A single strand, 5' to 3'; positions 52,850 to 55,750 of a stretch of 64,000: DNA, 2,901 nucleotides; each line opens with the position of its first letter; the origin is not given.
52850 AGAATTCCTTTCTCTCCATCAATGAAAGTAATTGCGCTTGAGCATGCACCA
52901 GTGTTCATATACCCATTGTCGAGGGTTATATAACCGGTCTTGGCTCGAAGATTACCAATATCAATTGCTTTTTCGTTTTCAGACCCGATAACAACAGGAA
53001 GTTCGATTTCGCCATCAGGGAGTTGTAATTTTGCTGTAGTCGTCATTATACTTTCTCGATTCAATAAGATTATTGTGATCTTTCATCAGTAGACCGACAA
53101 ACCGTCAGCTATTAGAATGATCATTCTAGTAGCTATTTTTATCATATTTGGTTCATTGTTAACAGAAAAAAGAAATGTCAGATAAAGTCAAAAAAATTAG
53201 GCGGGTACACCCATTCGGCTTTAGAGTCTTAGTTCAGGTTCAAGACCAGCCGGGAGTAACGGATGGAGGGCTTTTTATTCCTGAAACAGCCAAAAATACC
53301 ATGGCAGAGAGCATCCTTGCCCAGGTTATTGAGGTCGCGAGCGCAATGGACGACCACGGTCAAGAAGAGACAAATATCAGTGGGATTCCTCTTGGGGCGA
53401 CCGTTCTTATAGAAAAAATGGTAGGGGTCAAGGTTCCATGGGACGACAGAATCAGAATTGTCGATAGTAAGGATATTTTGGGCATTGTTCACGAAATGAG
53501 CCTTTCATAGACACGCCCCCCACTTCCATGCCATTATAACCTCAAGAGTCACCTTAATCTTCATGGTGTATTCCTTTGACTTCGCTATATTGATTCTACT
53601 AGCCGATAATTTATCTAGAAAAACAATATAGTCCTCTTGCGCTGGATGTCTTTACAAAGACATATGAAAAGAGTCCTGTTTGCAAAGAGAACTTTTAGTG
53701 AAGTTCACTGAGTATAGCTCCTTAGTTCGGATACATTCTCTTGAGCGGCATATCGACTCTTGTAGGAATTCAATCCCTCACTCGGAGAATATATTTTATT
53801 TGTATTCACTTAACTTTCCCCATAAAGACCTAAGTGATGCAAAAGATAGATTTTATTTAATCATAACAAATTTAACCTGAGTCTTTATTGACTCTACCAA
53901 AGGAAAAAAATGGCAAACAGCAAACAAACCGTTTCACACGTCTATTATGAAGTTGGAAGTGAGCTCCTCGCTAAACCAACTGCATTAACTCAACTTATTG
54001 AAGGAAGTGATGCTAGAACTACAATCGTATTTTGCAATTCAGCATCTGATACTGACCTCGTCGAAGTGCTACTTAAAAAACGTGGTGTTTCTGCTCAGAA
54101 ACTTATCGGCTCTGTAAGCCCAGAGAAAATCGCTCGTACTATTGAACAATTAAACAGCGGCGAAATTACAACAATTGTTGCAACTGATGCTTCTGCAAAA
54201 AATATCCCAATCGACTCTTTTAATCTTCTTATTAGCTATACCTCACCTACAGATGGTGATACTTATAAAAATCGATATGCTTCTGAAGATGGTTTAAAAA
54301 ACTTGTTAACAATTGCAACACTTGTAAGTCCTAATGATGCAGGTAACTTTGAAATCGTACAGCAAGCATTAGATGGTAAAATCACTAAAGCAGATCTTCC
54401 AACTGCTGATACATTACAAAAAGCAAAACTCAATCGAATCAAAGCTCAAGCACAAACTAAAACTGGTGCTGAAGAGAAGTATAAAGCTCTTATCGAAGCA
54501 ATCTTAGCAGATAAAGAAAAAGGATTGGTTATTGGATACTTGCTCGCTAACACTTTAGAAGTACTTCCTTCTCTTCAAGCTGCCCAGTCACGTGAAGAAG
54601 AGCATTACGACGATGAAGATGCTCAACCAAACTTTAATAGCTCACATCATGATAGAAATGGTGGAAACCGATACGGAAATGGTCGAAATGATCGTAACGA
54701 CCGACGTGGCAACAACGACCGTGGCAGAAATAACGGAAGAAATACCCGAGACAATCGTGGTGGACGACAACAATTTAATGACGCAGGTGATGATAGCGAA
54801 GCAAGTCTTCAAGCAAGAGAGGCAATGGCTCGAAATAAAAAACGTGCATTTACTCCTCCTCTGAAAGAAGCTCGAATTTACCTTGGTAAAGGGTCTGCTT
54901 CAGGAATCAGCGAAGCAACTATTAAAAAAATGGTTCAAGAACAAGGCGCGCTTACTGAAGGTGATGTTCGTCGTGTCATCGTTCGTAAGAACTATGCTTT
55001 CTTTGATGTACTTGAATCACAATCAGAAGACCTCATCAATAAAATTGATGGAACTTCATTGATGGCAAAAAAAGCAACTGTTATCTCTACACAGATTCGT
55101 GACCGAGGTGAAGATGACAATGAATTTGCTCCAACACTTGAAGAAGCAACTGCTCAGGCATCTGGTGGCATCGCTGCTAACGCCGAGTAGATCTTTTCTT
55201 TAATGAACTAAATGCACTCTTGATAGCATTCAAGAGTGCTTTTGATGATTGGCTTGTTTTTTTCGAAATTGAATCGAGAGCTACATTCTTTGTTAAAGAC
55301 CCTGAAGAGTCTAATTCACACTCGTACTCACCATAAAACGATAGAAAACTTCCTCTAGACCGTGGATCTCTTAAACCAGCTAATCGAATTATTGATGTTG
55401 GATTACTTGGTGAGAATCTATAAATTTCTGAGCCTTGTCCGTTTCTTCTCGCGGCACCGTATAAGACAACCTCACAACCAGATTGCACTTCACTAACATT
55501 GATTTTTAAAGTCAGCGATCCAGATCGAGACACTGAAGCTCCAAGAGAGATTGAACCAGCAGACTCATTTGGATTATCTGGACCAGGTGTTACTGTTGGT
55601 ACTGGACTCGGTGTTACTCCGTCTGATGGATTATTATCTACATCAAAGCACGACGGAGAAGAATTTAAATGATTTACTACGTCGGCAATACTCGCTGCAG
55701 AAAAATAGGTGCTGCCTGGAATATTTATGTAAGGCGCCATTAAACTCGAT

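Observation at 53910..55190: DEAD-box helicase relative consisting only of the second RecA-like domain plus a DbpA-type RNA-binding domain, with degenerate catalytic motifs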

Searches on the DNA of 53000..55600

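Call 33: search_rna_families(source=window, start=53000, end=55600, threshold=evalue, max_evalue=1)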
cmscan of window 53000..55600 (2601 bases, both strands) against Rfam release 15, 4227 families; matches with E-value up to 1: 2.
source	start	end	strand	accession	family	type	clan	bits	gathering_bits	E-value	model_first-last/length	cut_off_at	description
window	55201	55253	+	RF04044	mir-7939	Gene; miRNA;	-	21.9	75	0.23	1-61/61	no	mir-7939 microRNA precursor family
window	53874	53954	+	RF00281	SNORD47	Gene; snRNA; snoRNA; CD-box;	-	21.4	50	0.87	1-77/77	no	Small nucleolar RNA SNORD47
